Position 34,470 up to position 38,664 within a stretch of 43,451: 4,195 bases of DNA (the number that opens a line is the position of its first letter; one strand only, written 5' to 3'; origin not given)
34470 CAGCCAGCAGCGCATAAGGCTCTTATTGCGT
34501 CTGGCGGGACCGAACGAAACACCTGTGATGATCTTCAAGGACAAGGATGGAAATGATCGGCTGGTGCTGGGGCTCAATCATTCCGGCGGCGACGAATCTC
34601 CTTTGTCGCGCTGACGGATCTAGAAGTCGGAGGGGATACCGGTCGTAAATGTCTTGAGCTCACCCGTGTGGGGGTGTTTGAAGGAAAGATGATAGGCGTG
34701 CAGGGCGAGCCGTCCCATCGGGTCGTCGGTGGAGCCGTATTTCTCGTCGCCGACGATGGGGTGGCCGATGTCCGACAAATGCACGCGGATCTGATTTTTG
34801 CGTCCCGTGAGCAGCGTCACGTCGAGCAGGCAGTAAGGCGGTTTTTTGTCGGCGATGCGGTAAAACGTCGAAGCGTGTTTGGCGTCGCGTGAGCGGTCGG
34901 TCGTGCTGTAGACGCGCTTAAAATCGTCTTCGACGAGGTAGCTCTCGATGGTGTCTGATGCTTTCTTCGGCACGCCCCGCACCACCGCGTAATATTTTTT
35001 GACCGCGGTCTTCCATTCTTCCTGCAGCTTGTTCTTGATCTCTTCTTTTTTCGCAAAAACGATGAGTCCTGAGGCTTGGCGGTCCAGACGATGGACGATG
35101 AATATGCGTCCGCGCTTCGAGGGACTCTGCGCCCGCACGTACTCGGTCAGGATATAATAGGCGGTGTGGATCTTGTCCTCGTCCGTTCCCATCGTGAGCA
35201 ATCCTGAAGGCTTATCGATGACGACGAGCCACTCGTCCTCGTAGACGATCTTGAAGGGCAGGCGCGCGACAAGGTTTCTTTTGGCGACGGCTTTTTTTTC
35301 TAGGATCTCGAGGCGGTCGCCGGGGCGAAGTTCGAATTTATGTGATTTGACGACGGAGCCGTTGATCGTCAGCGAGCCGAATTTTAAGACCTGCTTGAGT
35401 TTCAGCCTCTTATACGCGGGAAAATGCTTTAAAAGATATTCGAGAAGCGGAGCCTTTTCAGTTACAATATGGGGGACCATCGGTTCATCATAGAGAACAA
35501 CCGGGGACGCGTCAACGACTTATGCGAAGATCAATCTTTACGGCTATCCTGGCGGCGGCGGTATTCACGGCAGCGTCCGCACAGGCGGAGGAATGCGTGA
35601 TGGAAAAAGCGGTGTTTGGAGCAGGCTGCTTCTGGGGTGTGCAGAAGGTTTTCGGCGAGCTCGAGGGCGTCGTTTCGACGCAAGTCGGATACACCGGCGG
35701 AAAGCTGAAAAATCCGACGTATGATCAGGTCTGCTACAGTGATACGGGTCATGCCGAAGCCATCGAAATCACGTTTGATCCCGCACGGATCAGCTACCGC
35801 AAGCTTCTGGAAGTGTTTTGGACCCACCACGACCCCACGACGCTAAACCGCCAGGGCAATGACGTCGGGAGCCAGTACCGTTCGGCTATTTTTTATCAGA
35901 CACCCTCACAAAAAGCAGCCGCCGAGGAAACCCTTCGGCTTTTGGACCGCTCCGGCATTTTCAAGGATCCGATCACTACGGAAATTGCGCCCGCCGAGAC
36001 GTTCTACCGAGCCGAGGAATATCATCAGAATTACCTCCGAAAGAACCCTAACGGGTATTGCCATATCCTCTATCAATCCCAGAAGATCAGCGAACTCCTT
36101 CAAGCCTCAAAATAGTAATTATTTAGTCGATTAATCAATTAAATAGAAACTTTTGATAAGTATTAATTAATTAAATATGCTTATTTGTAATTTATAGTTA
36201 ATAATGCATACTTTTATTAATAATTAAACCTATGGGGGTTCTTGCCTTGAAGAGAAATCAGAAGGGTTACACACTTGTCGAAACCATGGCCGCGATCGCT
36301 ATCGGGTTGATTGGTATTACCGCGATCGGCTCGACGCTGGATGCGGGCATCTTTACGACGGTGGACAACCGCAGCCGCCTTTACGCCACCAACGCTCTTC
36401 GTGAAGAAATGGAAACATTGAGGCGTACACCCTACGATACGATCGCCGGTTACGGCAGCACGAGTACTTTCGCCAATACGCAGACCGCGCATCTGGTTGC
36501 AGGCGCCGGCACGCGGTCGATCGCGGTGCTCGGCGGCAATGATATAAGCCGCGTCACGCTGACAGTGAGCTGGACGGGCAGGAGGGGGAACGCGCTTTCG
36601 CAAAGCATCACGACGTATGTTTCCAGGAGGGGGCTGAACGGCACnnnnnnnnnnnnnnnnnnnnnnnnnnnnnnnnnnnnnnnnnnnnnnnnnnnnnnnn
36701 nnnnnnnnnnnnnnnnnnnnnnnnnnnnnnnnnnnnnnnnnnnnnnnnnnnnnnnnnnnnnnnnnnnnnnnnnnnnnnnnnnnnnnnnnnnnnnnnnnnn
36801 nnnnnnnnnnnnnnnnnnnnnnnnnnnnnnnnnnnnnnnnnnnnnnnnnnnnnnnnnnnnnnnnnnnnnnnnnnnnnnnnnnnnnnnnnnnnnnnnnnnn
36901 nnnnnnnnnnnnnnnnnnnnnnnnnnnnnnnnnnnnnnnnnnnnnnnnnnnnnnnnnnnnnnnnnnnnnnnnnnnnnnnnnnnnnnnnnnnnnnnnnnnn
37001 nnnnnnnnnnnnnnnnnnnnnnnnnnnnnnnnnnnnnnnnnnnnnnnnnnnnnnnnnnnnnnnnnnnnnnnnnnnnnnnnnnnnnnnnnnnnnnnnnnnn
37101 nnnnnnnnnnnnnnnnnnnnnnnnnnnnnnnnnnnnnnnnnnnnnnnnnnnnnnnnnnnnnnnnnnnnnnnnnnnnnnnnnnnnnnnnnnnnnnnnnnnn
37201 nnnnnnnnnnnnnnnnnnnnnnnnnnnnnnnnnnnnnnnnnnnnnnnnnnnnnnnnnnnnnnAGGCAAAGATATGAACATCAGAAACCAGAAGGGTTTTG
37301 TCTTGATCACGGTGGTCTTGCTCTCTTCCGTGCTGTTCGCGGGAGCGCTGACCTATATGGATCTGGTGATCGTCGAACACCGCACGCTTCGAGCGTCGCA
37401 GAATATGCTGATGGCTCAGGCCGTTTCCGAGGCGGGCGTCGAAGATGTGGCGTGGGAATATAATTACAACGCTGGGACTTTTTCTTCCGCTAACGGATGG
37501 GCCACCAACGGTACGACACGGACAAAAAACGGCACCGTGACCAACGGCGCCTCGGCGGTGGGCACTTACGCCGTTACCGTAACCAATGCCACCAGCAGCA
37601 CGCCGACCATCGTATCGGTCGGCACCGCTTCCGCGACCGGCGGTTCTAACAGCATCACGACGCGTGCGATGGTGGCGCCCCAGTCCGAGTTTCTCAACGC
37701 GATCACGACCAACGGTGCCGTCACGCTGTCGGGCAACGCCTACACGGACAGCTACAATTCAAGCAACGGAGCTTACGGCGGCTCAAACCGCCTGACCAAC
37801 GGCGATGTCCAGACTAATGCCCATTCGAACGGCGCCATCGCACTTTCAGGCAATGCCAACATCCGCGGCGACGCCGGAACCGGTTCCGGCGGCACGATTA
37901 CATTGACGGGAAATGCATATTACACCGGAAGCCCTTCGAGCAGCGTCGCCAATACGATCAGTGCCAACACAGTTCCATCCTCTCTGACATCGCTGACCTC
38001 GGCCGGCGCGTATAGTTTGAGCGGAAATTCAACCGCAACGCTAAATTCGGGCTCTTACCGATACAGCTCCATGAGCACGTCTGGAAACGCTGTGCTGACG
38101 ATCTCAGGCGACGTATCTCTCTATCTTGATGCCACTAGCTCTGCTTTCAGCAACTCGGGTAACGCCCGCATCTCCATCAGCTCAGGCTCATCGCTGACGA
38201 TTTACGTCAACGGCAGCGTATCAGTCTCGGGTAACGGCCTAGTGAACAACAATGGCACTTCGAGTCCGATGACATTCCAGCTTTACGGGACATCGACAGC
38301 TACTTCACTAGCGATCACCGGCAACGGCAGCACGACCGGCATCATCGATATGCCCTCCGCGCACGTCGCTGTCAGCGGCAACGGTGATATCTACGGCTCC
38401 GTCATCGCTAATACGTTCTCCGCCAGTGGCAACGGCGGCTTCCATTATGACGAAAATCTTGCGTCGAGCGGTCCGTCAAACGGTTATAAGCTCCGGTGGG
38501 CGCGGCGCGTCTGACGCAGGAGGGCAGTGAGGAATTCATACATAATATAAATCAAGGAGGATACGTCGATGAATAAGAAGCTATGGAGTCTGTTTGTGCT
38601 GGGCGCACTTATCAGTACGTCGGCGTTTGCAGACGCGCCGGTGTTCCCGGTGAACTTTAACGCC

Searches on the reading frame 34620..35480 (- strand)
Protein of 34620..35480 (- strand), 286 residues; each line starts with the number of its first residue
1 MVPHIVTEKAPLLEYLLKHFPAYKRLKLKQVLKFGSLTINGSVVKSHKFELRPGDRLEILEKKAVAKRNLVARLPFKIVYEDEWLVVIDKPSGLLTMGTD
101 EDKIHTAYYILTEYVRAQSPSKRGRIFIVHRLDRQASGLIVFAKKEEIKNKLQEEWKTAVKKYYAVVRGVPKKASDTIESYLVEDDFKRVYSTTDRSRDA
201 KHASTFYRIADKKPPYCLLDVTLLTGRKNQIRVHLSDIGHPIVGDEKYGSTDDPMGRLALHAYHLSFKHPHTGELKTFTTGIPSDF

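Call 14: search_protein_families(library=pfam, proteins=[window:34620-35480:-], max_evalue=0.001)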
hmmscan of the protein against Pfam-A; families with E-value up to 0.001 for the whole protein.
window:34620-35480:- (286 aa): 1 family
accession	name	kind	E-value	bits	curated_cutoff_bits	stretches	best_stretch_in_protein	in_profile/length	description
PF00849.27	PseudoU_synth_2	-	1.4e-29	103.7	26.8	1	85-236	2-151/152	RNA pseudouridylate synthase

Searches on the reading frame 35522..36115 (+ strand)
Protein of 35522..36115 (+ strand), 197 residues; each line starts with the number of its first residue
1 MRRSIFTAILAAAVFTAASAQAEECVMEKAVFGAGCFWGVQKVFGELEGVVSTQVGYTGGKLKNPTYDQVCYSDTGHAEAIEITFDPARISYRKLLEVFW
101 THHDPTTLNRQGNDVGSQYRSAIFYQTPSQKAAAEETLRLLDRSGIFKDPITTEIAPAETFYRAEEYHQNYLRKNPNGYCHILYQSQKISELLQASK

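Call 14: search_protein_families(library=pfam, proteins=[window:35522-36115:+], max_evalue=0.001)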
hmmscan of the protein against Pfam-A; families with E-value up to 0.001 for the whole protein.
window:35522-36115:+ (197 aa): 1 family
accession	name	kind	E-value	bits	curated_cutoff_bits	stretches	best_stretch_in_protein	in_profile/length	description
PF01625.27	PMSR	-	1.8e-69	233.3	23.7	1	29-181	1-153/153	Peptide methionine sulfoxide reductase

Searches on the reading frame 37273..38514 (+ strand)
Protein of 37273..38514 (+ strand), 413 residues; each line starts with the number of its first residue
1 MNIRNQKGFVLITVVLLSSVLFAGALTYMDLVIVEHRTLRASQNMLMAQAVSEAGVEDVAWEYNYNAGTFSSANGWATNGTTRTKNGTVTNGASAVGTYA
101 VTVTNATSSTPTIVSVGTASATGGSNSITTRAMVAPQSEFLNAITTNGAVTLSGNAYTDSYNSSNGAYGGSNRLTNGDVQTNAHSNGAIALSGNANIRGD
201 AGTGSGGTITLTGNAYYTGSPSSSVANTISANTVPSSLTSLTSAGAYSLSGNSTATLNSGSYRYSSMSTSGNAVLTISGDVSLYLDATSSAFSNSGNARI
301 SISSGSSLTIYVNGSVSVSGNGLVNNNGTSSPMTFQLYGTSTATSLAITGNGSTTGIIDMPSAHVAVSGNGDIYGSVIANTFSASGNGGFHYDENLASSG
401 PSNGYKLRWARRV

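Call 14: search_protein_families(library=pfam, proteins=[window:37273-38514:+], max_evalue=0.001)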
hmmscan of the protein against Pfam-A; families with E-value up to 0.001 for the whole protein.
window:37273-38514:+ (413 aa): 2 families
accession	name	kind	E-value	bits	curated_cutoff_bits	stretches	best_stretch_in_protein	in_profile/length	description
PF23981.1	DUF7305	-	4.1e-22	79.4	27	1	248-397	38-183/185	Domain of unknown function (DUF7305)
PF20597.4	pAdhesive_15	-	1.6e-07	31.9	23.8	1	144-392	27-254/254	Putative Ice-binding-like adhesive domain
